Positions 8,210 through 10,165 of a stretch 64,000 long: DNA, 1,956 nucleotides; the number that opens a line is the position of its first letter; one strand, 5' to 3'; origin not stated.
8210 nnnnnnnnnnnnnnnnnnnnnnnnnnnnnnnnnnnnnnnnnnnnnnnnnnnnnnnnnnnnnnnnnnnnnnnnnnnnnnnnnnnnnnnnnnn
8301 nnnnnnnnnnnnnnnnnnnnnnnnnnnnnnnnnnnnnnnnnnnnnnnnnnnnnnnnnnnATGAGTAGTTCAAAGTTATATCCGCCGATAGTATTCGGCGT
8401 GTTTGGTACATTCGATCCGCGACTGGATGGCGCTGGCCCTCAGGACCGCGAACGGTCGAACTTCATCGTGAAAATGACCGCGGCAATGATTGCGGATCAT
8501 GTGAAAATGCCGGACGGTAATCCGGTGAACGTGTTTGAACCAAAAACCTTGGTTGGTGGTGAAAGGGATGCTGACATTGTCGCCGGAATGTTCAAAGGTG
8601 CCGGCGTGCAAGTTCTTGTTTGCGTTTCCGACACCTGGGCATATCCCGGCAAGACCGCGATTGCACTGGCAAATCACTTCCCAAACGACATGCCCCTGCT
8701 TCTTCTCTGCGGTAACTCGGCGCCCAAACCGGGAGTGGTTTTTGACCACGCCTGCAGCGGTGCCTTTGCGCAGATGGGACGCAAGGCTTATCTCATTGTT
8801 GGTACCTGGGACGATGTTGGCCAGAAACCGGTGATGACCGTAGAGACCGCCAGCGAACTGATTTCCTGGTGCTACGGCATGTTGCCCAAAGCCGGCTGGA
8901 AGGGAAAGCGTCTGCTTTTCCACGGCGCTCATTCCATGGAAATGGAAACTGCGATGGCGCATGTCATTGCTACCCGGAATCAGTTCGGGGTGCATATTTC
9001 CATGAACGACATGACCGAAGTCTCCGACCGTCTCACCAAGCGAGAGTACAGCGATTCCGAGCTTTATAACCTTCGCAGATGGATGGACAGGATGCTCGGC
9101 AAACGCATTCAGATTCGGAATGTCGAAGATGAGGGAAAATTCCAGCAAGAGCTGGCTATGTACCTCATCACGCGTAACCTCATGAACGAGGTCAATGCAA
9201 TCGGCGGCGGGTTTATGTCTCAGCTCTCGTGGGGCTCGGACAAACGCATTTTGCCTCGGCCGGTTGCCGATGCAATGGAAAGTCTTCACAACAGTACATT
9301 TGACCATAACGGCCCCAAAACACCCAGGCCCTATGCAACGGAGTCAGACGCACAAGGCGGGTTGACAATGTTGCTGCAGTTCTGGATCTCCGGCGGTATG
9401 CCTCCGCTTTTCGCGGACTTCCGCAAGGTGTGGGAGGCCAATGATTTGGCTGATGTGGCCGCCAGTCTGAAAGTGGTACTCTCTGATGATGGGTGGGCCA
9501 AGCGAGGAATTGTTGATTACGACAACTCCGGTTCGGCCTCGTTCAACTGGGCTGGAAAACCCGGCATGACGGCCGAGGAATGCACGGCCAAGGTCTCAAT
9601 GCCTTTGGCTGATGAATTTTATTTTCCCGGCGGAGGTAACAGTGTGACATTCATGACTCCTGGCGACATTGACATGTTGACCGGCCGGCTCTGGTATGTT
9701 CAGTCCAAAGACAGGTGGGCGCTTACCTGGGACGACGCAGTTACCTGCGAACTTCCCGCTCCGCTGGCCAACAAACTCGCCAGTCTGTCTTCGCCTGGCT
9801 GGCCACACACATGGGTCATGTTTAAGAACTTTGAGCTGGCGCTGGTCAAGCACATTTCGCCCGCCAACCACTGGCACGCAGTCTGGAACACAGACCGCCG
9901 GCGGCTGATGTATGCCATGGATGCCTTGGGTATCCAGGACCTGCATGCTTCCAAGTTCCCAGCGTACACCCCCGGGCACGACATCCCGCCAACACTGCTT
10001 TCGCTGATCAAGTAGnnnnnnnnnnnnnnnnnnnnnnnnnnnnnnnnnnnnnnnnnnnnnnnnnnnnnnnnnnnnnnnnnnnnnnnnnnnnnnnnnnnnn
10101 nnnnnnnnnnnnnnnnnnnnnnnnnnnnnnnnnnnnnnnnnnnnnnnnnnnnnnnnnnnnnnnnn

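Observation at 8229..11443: FucI-like and XylA-like isomerase genes as two separate transcription units sharing a 60-nt identical leader that starts at the predicted +1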

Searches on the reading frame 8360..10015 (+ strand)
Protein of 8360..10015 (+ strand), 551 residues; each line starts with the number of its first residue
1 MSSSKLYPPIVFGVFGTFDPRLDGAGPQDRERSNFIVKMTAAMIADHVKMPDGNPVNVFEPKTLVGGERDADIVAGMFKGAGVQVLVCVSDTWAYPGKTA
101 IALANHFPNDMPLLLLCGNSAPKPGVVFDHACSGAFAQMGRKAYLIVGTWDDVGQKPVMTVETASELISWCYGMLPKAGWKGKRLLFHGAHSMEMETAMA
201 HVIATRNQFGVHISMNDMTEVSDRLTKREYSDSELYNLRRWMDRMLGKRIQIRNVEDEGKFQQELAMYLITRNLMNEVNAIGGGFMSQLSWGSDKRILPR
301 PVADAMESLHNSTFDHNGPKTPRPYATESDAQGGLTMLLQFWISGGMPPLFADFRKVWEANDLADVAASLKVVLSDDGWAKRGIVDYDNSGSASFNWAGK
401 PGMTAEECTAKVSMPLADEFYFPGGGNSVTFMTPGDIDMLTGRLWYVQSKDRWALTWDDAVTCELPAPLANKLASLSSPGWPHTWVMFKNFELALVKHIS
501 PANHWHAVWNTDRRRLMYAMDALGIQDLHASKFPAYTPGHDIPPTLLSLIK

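Call 6: search_protein_families(library=pfam, proteins=[window:8360-10015:+], max_evalue=0.01)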
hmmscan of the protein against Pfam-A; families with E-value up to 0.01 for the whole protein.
window:8360-10015:+ (551 aa): 3 families
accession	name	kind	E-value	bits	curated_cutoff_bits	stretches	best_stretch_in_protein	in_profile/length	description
PF07881.17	Fucose_iso_N1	-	3.4e-26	92.5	28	1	12-174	4-161/169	L-fucose isomerase, first N-terminal domain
PF07882.17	Fucose_iso_N2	-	2.1e-13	50.7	22.3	1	188-343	6-178/180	L-fucose isomerase, second N-terminal domain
PF02952.23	Fucose_iso_C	-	1.4e-05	25.2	29.3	1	389-526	3-138/143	L-fucose isomerase, C-terminal domain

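Call 9: find_homologous_proteins(query=window:8360-10015:+)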
Query window:8360-10015:+ (551 aa): 2994 proteins with E <= 0.001 among 8000 candidates; the best 120 are listed.
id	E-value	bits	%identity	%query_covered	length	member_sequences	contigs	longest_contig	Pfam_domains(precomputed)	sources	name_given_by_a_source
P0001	0.0e+0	1302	100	100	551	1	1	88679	PF07881.18,PF07882.18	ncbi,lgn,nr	ncbi:MAG: hypothetical protein NTW11_01170 [Candidatus Staskawiczbacteria bacterium]|nr:hypothetical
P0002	1.3e-286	970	76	99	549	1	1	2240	PF07881.18,PF07882.18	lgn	-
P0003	6.9e-280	947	75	98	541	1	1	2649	PF07881.18,PF07882.18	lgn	-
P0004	2.4e-211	721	72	77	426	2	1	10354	PF07882.18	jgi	-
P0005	6.5e-187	640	54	98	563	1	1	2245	PF07881.18,PF07882.18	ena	-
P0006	8.1e-186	637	54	98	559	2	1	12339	PF07881.18,PF07882.18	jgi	-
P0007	1.4e-185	636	55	98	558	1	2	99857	PF07881.18,PF07882.18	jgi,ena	-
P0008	2.0e-185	636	55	98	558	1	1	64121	PF07881.18,PF07882.18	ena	-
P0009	4.5e-185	634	53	98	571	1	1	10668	PF02952.24,PF07881.18,PF07882.18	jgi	-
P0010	2.1e-184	632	52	99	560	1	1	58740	PF02952.24,PF07881.18,PF07882.18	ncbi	-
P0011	2.3e-184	632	54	98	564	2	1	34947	PF07881.18,PF07882.18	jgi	jgi:L-fucose isomerase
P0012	3.1e-184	632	53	99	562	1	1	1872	PF02952.24,PF07881.18,PF07882.18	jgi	jgi:L-fucose isomerase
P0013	3.8e-184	631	54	98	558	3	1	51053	PF07881.18,PF07882.18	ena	-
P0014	7.5e-184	630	54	98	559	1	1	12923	PF07881.18,PF07882.18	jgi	-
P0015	2.7e-183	629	53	98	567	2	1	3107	PF02952.24,PF07881.18,PF07882.18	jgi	-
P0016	4.1e-183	628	53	98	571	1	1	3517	PF02952.24,PF07881.18,PF07882.18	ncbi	-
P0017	5.0e-183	628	53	98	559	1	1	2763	PF07881.18,PF07882.18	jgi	-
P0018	7.6e-183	627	54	98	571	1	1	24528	PF07881.18,PF07882.18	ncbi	-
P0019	1.3e-182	626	54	98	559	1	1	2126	PF07881.18,PF07882.18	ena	-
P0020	3.3e-182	625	53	100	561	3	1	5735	PF02952.24,PF07881.18,PF07882.18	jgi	jgi:L-fucose isomerase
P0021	3.6e-182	625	53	98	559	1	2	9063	PF07881.18,PF07882.18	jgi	-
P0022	8.6e-182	624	53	98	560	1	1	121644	PF02952.24,PF07881.18,PF07882.18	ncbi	-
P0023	1.2e-181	623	53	98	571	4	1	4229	PF07881.18,PF07882.18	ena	-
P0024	1.4e-181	623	53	98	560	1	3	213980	PF07881.18,PF07882.18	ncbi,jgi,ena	-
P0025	1.5e-181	623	54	100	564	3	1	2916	PF02952.24,PF07881.18,PF07882.18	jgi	jgi:L-fucose isomerase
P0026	4.9e-181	621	53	98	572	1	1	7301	PF02952.24,PF07881.18,PF07882.18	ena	-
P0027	1.1e-180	620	53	99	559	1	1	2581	PF02952.24,PF07881.18,PF07882.18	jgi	jgi:L-fucose isomerase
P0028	1.6e-180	619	53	98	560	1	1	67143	PF07881.18,PF07882.18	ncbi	-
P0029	4.0e-180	618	53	99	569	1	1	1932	PF07881.18,PF07882.18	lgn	-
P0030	4.2e-180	618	53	99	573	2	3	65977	PF07881.18,PF07882.18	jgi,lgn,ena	-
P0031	1.3e-179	616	53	99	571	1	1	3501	PF07881.18,PF07882.18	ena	-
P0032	2.5e-179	615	53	98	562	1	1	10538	PF07881.18,PF07882.18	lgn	-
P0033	2.5e-179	615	53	99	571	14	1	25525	PF07881.18,PF07882.18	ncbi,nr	ncbi:MAG TPA: hypothetical protein VFH53_04295 [Phycisphaerae bacterium]|nr:hypothetical protein [Ph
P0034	2.9e-179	615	53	98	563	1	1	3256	PF02952.24,PF07881.18,PF07882.18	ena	-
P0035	3.5e-179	615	53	98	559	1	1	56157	PF07881.18,PF07882.18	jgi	-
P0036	3.6e-179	615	53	99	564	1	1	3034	PF02952.24,PF07881.18,PF07882.18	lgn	-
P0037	3.9e-179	615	52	98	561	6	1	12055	PF07881.18,PF07882.18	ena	-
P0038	4.3e-179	615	53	98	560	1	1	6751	PF07881.18,PF07882.18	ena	-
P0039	4.5e-179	615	52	98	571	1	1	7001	PF02952.24,PF07881.18,PF07882.18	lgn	-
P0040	4.7e-179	615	53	98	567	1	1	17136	PF07881.18,PF07882.18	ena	-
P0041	4.8e-179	614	52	98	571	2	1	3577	PF02952.24,PF07881.18,PF07882.18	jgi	-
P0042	7.6e-179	614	51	98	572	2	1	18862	PF07881.18,PF07882.18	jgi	-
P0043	1.0e-178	613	52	98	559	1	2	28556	PF07881.18,PF07882.18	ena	-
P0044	1.2e-178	613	52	98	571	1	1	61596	PF07881.18,PF07882.18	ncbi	-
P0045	1.4e-178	613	53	98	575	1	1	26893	PF02952.24,PF07881.18,PF07882.18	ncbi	-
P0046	1.6e-178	613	52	98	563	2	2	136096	PF07881.18,PF07882.18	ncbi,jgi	-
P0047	1.7e-178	613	52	98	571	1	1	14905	PF07881.18,PF07882.18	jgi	-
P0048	1.7e-178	613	54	98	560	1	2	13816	PF07881.18,PF07882.18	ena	-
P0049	1.8e-178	613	53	98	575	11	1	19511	PF02952.24,PF07881.18,PF07882.18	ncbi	ncbi:MAG: hypothetical protein ACOCWV_04600 [Planctomycetota bacterium]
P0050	3.2e-178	612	52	98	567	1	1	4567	PF07881.18,PF07882.18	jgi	-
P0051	3.9e-178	611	53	100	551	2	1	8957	PF02952.24,PF07881.18,PF07882.18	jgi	jgi:L-fucose isomerase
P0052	4.1e-178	611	52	98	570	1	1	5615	PF07881.18,PF07882.18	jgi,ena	-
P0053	5.5e-178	611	53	98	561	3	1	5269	PF07881.18,PF07882.18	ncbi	-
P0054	5.6e-178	611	52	98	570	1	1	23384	PF07881.18,PF07882.18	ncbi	-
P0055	8.1e-178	610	52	100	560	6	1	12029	PF07881.18,PF07882.18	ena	-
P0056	9.1e-178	610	52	98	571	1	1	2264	PF07881.18,PF07882.18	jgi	-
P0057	9.4e-178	610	52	98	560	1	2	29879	PF07881.18,PF07882.18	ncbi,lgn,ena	-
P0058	1.2e-177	610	52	98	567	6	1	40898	PF07881.18,PF07882.18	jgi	-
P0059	1.4e-177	610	52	98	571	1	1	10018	PF07881.18,PF07882.18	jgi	jgi:L-fucose isomerase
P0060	1.6e-177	609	52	98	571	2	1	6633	PF07881.18,PF07882.18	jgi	-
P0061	1.7e-177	609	52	98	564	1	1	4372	PF07881.18,PF07882.18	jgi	-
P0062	2.0e-177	609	52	98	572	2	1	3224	PF02952.24,PF07881.18,PF07882.18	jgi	-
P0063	2.1e-177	609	53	98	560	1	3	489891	PF07881.18,PF07882.18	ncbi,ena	-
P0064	2.1e-177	609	51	100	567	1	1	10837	PF07881.18,PF07882.18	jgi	jgi:L-fucose isomerase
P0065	2.2e-177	609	52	98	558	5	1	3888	PF07881.18,PF07882.18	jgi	jgi:L-fucose isomerase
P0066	2.3e-177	609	50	98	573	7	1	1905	PF07881.18,PF07882.18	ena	-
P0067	2.6e-177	609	52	98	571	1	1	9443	PF07881.18,PF07882.18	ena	-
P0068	2.7e-177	609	52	98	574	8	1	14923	PF02952.24,PF07881.18,PF07882.18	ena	-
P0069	2.8e-177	609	52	99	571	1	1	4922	PF07881.18,PF07882.18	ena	-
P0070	2.8e-177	609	52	98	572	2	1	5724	PF02952.24,PF07881.18,PF07882.18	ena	-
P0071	3.0e-177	609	52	98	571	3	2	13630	PF02952.24,PF07881.18,PF07882.18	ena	-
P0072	3.1e-177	609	52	98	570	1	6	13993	PF07881.18,PF07882.18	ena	-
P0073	4.4e-177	608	52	98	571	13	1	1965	PF07881.18,PF07882.18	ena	-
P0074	4.4e-177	608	52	100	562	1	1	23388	PF07881.18,PF07882.18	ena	-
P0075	4.6e-177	608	52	98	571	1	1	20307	PF07881.18,PF07882.18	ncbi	-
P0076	4.9e-177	608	51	98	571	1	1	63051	PF07881.18,PF07882.18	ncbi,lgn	-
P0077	5.2e-177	608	52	98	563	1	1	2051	PF02952.24,PF07881.18,PF07882.18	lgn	-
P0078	5.3e-177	608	53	98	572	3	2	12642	PF07881.18,PF07882.18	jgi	-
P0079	5.4e-177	608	52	98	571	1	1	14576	PF07881.18,PF07882.18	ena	-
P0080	5.8e-177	608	52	98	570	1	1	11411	PF07881.18,PF07882.18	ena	-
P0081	8.7e-177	607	51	98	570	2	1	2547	PF07881.18,PF07882.18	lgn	-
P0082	9.6e-177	607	51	98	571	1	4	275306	PF02952.24,PF07881.18,PF07882.18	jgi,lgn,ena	-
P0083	9.8e-177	607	52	99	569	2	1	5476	PF07881.18,PF07882.18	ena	-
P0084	1.3e-176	606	52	98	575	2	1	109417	PF02952.24,PF07881.18,PF07882.18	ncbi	ncbi:MAG: hypothetical protein ACP5HU_03395 [Phycisphaerae bacterium]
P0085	1.3e-176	606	51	98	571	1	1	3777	PF07881.18,PF07882.18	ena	-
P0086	1.3e-176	606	51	98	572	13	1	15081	PF02952.24,PF07881.18,PF07882.18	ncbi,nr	ncbi:MAG: hypothetical protein QM473_16810 [Acidobacteriota bacterium]|nr:hypothetical protein [Acid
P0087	1.4e-176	606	52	99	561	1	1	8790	PF07881.18,PF07882.18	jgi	jgi:L-fucose isomerase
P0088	1.6e-176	606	52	99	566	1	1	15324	PF07881.18,PF07882.18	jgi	-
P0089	2.3e-176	606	50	100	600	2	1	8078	PF07881.18,PF07882.18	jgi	-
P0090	2.4e-176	606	51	98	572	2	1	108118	PF02952.24,PF07881.18,PF07882.18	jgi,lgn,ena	-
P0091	2.4e-176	606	53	98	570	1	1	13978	PF02952.24,PF07881.18,PF07882.18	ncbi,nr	ncbi:MAG: hypothetical protein MUP47_01220 [Phycisphaerae bacterium]|nr:hypothetical protein [Phycis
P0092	3.1e-176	605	51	98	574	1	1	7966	PF07881.18,PF07882.18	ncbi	-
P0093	3.2e-176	605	51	98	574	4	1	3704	PF07881.18,PF07882.18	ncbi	-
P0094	3.6e-176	605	51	98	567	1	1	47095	PF07881.18,PF07882.18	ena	-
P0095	3.9e-176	605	52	98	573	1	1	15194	PF07881.18,PF07882.18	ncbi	-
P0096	4.2e-176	605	52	100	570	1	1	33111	PF07881.18,PF07882.18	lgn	-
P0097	4.6e-176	605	52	100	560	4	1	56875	PF02952.24,PF07881.18,PF07882.18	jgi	-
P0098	4.7e-176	605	51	100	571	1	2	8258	PF07881.18,PF07882.18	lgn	-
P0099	6.7e-176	604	52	98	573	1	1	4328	PF07881.18,PF07882.18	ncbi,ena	-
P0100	6.7e-176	604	51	98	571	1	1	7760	PF07881.18,PF07882.18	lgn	-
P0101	6.8e-176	604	51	100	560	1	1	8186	PF07881.18,PF07882.18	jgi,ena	-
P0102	8.2e-176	604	52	100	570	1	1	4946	PF02952.24,PF07881.18,PF07882.18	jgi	-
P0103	8.3e-176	604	55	94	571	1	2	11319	PF07881.18,PF07882.18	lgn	-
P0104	8.3e-176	604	51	98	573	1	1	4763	PF07881.18,PF07882.18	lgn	-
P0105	1.0e-175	604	52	98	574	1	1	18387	PF07881.18,PF07882.18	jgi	-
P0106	1.0e-175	604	52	98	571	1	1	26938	PF07881.18,PF07882.18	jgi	jgi:L-fucose isomerase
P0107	1.0e-175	603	52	98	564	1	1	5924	PF07881.18,PF07882.18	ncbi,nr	ncbi:MAG: hypothetical protein JEZ07_19915 [Phycisphaerae bacterium]|nr:hypothetical protein [Phycis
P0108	1.1e-175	603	51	100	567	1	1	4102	PF07881.18,PF07882.18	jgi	jgi:L-fucose/D-arabinose isomerase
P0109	1.2e-175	603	51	98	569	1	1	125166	PF07881.18,PF07882.18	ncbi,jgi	ncbi:MAG: hypothetical protein ACYTFY_02250 [Planctomycetota bacterium]|jgi:L-fucose isomerase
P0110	1.4e-175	603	52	98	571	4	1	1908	PF07881.18,PF07882.18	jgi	jgi:L-fucose isomerase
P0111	1.4e-175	603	51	93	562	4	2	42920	PF07881.18,PF07882.18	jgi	-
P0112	1.6e-175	603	52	99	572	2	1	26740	PF02952.24,PF07881.18,PF07882.18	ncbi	-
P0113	1.7e-175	603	52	98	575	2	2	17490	PF07881.18,PF07882.18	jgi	-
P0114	2.0e-175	603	52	98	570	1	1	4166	PF02952.24,PF07881.18,PF07882.18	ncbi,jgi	ncbi:MAG: hypothetical protein ACYTFO_04325 [Planctomycetota bacterium]|jgi:L-fucose isomerase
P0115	2.5e-175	602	51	100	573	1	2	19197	PF02952.24,PF07881.18,PF07882.18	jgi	-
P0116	2.6e-175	602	52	99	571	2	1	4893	PF07881.18,PF07882.18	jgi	jgi:L-fucose isomerase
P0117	2.8e-175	602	52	98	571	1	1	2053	PF02952.24,PF07881.18,PF07882.18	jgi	-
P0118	3.1e-175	602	52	99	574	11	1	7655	PF07881.18,PF07882.18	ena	-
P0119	3.3e-175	602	51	98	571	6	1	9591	PF07881.18,PF07882.18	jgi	-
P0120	3.3e-175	602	52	98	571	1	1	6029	PF07881.18,PF07882.18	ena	-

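Call 11: find_encoding_contigs(protein=P0004, flank=10000, max_places=3)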
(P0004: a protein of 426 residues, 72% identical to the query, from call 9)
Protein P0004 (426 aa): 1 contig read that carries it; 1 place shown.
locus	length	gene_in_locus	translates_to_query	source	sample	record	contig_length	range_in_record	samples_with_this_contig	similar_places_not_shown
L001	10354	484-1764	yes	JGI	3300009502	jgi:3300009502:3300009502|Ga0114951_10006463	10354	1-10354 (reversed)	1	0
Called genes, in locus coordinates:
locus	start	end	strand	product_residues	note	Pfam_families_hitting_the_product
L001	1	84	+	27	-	?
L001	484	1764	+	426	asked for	PF07882:Fucose_iso_N2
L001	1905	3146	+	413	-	PF13439:Glyco_transf_4, PF20706:GT4-conflict (weak), PF00534:Glycos_transf_1, PF13692:Glyco_trans_1_4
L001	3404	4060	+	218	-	PF01966:HD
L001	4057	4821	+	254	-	PF01209:Ubie_methyltran (weak), PF13847:Methyltransf_31, PF08241:Methyltransf_11, PF08242:Methyltransf_12 (weak), PF13649:Methyltransf_25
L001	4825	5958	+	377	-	-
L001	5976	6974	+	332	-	PF02016:Peptidase_S66, PF17676:Peptidase_S66C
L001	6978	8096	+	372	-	PF00152:tRNA-synt_2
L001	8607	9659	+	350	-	PF02618:YceG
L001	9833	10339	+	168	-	PF00466:Ribosomal_L10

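Call 12: find_encoding_contigs(protein=P0003, flank=5000, max_places=3)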
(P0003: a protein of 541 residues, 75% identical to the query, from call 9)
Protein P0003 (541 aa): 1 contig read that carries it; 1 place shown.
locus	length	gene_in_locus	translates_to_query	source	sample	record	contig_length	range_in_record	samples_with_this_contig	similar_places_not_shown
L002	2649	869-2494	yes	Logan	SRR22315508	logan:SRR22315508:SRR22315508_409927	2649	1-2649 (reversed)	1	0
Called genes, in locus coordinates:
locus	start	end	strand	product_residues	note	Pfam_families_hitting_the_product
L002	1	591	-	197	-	?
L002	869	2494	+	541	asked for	PF07881:Fucose_iso_N1, PF07882:Fucose_iso_N2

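Call 13: find_encoding_contigs(protein=P0002, flank=5000, max_places=3)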
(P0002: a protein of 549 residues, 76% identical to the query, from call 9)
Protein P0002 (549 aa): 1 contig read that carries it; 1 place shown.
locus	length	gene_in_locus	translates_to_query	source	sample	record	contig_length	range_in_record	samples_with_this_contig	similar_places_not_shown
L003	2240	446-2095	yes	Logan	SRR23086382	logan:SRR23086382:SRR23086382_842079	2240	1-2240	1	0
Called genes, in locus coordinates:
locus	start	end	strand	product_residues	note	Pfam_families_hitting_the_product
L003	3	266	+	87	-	?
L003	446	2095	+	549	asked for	PF07881:Fucose_iso_N1, PF07882:Fucose_iso_N2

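Call 20: find_encoding_contigs(protein=P0007, flank=10000, max_places=2)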
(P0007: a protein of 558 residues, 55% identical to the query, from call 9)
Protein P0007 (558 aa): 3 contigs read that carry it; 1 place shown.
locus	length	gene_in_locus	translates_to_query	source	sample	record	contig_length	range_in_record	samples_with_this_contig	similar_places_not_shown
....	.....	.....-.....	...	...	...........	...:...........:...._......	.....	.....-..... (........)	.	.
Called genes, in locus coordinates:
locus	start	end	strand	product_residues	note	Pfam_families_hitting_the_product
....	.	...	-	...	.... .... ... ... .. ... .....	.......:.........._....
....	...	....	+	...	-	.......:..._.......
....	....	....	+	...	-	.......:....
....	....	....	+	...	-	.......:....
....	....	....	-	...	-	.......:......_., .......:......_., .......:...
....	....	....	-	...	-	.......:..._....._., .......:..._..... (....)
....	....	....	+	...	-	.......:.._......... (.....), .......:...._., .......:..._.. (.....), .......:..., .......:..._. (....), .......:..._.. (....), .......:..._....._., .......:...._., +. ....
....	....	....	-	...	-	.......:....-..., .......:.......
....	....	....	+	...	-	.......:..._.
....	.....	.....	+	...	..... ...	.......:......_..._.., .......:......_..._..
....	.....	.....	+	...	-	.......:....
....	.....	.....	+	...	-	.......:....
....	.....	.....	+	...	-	-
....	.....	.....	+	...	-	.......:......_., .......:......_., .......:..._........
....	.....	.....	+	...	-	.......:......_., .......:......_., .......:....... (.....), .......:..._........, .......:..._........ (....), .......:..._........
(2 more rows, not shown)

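Call 29: find_related_loci(query=window:8360-10015:+, collection=genome_contigs, flank=6000)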
Query window:8360-10015:+ (551 aa) in genome_contigs; peptide patterns used: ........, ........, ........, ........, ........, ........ (x = any residue, [..] = any of these).
71 stretches matched a pattern, but none encodes a relative of the query by tblastn (E <= 1e-3).

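Call 30: search_protein_families(library=ncbifam, proteins=[window:8360-10015:+], max_evalue=0.01)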
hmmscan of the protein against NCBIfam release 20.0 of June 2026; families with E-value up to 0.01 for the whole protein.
window:8360-10015:+ (551 aa): 2 families
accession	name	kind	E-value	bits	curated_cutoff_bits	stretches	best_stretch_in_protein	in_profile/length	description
NF008220.0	PRK10991.1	equivalog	6.3e-44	150.4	775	1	19-487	16-505/591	L-fucose isomerase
TIGR01089.1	fucI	equivalog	4.6e-36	124.4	850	1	13-489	7-504/587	L-fucose isomerase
